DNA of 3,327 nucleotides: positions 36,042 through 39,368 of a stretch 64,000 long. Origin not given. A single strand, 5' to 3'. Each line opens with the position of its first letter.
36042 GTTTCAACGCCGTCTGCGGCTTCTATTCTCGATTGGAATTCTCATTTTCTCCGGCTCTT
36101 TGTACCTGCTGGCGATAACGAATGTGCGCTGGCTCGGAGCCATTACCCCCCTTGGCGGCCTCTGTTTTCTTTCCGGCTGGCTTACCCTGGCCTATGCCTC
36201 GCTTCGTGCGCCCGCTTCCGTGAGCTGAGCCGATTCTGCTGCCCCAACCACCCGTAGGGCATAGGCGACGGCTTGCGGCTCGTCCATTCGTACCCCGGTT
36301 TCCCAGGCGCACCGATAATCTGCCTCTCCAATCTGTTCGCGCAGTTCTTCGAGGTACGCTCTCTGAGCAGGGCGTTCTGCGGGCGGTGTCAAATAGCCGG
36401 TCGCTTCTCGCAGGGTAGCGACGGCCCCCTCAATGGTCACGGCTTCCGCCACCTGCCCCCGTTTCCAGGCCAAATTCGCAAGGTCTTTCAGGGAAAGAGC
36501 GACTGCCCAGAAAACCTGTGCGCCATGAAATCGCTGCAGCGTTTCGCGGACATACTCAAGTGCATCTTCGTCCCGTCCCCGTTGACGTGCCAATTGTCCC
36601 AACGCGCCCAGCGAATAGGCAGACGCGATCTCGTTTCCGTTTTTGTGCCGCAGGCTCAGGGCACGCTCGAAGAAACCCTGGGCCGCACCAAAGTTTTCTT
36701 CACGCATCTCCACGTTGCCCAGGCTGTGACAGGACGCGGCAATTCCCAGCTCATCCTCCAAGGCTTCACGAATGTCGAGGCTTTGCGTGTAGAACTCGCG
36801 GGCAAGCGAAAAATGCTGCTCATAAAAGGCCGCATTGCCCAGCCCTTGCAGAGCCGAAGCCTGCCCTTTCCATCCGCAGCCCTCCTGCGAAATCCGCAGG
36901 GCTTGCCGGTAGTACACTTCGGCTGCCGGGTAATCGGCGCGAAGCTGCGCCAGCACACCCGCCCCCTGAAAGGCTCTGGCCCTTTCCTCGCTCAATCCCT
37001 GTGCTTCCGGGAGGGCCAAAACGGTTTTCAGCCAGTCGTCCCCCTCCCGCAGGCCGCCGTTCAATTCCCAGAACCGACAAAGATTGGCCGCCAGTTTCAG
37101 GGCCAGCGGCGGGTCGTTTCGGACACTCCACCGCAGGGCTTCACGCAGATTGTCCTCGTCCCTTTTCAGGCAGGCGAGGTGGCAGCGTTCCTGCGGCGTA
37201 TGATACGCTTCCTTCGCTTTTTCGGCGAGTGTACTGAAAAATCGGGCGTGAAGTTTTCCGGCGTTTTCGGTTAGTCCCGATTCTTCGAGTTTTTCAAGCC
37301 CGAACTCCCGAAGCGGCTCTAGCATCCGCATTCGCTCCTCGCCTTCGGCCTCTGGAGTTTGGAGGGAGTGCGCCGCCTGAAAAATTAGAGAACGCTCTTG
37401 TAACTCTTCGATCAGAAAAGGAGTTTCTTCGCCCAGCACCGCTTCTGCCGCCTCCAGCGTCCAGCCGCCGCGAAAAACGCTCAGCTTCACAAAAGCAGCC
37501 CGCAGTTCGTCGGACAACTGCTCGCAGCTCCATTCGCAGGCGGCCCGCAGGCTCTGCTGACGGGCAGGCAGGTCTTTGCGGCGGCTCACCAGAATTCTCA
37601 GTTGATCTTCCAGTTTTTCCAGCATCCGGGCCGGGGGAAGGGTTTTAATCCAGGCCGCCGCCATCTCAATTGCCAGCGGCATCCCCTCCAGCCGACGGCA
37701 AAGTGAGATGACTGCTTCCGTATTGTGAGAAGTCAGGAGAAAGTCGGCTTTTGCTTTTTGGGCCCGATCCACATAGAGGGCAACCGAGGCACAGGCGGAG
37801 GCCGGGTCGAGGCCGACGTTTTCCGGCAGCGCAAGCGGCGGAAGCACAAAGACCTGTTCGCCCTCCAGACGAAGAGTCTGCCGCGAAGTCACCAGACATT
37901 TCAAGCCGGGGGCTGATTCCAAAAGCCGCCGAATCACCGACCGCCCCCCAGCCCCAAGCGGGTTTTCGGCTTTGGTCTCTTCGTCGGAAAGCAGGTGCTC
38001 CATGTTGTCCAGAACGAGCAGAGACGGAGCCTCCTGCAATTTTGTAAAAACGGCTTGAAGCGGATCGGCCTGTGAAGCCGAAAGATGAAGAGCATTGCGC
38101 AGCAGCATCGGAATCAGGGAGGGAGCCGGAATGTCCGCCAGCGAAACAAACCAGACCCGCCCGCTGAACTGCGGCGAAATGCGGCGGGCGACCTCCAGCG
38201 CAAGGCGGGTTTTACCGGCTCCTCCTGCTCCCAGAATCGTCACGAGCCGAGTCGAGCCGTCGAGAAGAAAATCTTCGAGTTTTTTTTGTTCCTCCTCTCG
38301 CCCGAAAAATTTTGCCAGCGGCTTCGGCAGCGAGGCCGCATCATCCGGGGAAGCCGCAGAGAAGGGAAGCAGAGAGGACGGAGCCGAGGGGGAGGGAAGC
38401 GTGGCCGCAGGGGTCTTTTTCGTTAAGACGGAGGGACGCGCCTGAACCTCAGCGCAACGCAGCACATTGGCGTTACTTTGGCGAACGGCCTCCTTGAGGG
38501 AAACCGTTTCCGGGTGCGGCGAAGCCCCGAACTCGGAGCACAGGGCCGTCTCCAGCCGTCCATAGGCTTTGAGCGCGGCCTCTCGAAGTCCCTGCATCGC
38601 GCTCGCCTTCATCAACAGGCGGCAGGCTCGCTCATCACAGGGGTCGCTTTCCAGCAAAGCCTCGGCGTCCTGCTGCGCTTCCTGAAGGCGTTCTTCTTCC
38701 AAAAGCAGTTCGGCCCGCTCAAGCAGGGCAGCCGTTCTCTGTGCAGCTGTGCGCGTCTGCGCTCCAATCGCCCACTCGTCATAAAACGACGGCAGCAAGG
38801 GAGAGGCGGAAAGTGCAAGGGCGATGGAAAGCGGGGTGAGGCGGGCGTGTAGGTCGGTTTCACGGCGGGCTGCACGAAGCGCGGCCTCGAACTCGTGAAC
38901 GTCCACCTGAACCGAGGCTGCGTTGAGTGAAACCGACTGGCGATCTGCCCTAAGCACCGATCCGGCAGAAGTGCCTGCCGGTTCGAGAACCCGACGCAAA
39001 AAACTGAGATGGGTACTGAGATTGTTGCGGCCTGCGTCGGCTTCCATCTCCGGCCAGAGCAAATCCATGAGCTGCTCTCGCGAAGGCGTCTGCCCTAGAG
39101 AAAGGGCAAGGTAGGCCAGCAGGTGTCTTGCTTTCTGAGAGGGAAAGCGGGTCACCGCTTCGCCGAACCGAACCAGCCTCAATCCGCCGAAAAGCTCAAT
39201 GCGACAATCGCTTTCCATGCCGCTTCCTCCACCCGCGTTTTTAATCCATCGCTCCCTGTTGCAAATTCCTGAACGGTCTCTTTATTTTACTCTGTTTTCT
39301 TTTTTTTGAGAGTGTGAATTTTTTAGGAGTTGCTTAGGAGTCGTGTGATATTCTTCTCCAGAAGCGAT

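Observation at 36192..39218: Two paralogous STAND NTPase-TPR regulators with swapped N-terminal modules (DNA-binding BTAD vs nucleotide cyclase)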

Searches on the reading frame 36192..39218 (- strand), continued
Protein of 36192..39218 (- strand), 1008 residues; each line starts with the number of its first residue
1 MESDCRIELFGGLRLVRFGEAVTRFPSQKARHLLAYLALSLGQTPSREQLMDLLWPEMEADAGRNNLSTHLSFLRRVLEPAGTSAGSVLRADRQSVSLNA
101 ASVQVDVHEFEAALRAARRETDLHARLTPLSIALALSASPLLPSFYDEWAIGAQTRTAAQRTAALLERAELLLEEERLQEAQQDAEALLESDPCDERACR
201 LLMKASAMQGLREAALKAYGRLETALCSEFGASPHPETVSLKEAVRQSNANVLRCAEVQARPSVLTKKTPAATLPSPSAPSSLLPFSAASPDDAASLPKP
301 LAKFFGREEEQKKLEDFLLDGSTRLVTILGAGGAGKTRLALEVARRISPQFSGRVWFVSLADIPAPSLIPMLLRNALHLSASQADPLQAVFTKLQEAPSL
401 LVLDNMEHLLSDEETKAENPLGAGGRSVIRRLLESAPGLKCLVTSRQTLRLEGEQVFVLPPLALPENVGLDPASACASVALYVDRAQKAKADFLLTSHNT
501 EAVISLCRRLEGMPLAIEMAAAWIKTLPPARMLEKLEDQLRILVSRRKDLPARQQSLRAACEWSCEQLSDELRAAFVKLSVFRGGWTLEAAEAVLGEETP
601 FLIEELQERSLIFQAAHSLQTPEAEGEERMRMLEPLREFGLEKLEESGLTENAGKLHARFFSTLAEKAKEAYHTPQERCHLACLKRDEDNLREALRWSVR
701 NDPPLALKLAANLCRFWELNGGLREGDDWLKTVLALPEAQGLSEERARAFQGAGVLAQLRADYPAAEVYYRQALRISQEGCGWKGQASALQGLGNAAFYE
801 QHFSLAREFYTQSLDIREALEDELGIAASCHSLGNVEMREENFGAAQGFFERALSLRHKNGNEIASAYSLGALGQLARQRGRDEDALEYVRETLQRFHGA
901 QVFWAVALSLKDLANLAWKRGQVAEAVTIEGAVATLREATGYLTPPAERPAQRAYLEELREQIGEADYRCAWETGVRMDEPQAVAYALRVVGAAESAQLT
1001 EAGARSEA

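Call 37: find_encoding_contigs(protein=P0004, flank=8000, max_places=1)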
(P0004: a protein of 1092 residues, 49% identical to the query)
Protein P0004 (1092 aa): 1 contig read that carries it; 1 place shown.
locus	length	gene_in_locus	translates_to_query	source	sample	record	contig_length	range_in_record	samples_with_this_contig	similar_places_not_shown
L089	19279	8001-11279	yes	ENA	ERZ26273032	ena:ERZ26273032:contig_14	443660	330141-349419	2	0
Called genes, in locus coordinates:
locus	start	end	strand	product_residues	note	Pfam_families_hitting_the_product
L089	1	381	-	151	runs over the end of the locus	PF07690:MFS_1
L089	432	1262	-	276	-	PF07690:MFS_1, PF13347:MFS_2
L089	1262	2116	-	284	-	PF12804:NTP_transf_3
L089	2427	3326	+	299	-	PF01557:FAA_hydrolase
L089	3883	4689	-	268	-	PF04229:GrpB (weak), PF10706:Aminoglyc_resit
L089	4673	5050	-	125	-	-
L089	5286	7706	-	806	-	PF00553:CBM_2, PF09478:CBM49 (faint), PF00553:CBM_2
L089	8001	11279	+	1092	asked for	PF03704:BTAD, PF00515:TPR_1 (faint), PF07719:TPR_2 (faint), PF13181:TPR_8 (faint), PF13191:AAA_16, PF05729:NACHT (faint), PF17874:TPR_MalT (weak), PF13424:TPR_12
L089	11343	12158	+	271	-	PF22187:DUF6946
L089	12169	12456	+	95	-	-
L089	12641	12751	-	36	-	-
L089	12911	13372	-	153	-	-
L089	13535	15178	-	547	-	PF03460:NIR_SIR_ferr, PF01077:NIR_SIR, PF03460:NIR_SIR_ferr, PF01077:NIR_SIR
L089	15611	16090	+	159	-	PF03449:GreA_GreB_N, PF01272:GreA_GreB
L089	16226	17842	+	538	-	PF01336:tRNA_anti-codon, PF00152:tRNA-synt_2, PF01409:tRNA-synt_2d (faint)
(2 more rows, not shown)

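Call 67: find_encoding_contigs(protein=P0007, flank=8000, max_places=1)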
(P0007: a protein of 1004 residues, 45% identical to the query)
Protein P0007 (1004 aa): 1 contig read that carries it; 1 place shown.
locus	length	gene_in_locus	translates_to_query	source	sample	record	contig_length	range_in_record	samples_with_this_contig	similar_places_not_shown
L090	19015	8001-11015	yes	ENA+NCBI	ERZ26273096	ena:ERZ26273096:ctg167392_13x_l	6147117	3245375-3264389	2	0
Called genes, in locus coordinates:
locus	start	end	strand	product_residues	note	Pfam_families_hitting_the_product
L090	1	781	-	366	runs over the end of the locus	-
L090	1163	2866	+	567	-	PF12891:Glyco_hydro_44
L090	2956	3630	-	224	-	-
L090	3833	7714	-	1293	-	PF20144:TIG_SUH (faint), PF01833:TIG (weak)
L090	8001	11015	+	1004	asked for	PF00486:Trans_reg_C (faint), PF13374:TPR_10 (faint), PF03704:BTAD, PF13191:AAA_16, PF13401:AAA_22 (weak), PF25872:HTH_77 (weak), PF17874:TPR_MalT, PF13424:TPR_12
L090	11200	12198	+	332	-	-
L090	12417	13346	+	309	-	PF00294:PfkB, PF08543:Phos_pyr_kin, PF25270:Khk (weak)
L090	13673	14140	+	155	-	-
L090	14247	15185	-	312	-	-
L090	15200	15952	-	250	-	-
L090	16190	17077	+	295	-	PF04542:Sigma70_r2, PF04545:Sigma70_r4, PF08281:Sigma70_r4_2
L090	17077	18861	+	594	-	-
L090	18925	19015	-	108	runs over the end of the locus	-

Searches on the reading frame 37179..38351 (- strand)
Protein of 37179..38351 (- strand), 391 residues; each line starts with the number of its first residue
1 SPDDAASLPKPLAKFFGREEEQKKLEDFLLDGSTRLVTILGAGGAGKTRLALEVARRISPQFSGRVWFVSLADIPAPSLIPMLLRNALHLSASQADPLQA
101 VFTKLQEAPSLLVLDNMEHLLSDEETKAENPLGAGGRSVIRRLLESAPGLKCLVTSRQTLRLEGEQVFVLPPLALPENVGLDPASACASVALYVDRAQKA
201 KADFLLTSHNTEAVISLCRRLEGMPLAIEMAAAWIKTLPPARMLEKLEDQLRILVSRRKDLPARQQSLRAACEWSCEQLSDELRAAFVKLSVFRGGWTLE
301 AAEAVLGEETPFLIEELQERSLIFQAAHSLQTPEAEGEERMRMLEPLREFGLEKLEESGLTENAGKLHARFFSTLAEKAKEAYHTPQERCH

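Call 89: search_solved_structures(query=window:37179-38351:-, show_alignments=2, max_evalue=0.01)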
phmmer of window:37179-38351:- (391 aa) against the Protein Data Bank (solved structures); distinct sequences matched with E-value up to 0.01: 2.
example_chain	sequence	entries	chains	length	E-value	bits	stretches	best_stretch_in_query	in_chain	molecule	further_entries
9fp6_A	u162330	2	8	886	0.0067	18.8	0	16-68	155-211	NRC2a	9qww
8rfh_A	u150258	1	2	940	0.0078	18.5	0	16-68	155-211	NRC2a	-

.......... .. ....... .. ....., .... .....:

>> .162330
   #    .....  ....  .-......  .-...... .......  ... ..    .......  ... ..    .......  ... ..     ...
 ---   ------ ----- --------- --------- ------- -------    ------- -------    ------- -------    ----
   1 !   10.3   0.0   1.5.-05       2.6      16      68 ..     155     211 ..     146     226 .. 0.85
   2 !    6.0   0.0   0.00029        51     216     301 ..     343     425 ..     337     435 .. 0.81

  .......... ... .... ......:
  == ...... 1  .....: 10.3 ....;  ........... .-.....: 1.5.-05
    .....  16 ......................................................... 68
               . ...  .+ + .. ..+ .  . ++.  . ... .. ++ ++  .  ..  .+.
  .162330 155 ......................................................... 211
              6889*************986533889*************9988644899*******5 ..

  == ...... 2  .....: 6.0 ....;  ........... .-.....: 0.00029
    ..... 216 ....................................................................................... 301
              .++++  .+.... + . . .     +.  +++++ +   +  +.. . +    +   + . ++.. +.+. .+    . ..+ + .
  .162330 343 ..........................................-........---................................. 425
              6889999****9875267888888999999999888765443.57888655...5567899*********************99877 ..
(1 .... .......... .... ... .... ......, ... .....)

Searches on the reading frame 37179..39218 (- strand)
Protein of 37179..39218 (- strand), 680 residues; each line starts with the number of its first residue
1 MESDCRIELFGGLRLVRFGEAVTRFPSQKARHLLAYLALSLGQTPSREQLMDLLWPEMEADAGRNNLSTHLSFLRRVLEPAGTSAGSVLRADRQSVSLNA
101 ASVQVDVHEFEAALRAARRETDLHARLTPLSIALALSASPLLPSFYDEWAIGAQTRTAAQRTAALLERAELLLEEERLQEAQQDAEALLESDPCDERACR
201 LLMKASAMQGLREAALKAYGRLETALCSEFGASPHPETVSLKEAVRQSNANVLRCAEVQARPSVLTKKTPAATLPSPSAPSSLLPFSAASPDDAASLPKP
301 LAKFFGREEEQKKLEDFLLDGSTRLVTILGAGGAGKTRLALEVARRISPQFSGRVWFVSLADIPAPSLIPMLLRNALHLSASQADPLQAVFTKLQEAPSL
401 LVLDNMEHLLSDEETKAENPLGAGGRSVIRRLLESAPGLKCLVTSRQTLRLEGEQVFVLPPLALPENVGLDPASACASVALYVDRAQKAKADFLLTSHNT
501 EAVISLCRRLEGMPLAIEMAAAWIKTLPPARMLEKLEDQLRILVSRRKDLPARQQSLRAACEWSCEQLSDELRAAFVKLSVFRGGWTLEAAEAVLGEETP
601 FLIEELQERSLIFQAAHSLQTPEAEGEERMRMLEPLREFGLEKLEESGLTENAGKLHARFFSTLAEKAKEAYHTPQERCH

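Call 90: search_solved_structures(query=window:37179-39218:-, show_alignments=1, max_evalue=0.001)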
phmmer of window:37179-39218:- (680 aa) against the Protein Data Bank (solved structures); distinct sequences matched with E-value up to 0.001: 6.
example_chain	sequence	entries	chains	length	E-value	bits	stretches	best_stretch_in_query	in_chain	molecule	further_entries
8k60_I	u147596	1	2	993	8.3e-11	44.4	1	6-616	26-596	Regulatory protein AfsR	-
8hvr_I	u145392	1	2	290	4.7e-10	41.9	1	6-249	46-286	Regulatory protein AfsR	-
8jke_I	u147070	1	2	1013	5.2e-10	41.8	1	6-616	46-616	Regulatory protein AfsR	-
2fez_A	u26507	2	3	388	3.6e-08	35.7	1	9-264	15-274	Probable regulatory protein embR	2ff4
2y4t_A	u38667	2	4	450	2e-05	26.6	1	161-222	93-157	DNAJ HOMOLOG SUBFAMILY C MEMBER 3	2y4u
3ieg_A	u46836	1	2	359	0.00031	22.7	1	161-222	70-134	DnaJ homolog subfamily C member 3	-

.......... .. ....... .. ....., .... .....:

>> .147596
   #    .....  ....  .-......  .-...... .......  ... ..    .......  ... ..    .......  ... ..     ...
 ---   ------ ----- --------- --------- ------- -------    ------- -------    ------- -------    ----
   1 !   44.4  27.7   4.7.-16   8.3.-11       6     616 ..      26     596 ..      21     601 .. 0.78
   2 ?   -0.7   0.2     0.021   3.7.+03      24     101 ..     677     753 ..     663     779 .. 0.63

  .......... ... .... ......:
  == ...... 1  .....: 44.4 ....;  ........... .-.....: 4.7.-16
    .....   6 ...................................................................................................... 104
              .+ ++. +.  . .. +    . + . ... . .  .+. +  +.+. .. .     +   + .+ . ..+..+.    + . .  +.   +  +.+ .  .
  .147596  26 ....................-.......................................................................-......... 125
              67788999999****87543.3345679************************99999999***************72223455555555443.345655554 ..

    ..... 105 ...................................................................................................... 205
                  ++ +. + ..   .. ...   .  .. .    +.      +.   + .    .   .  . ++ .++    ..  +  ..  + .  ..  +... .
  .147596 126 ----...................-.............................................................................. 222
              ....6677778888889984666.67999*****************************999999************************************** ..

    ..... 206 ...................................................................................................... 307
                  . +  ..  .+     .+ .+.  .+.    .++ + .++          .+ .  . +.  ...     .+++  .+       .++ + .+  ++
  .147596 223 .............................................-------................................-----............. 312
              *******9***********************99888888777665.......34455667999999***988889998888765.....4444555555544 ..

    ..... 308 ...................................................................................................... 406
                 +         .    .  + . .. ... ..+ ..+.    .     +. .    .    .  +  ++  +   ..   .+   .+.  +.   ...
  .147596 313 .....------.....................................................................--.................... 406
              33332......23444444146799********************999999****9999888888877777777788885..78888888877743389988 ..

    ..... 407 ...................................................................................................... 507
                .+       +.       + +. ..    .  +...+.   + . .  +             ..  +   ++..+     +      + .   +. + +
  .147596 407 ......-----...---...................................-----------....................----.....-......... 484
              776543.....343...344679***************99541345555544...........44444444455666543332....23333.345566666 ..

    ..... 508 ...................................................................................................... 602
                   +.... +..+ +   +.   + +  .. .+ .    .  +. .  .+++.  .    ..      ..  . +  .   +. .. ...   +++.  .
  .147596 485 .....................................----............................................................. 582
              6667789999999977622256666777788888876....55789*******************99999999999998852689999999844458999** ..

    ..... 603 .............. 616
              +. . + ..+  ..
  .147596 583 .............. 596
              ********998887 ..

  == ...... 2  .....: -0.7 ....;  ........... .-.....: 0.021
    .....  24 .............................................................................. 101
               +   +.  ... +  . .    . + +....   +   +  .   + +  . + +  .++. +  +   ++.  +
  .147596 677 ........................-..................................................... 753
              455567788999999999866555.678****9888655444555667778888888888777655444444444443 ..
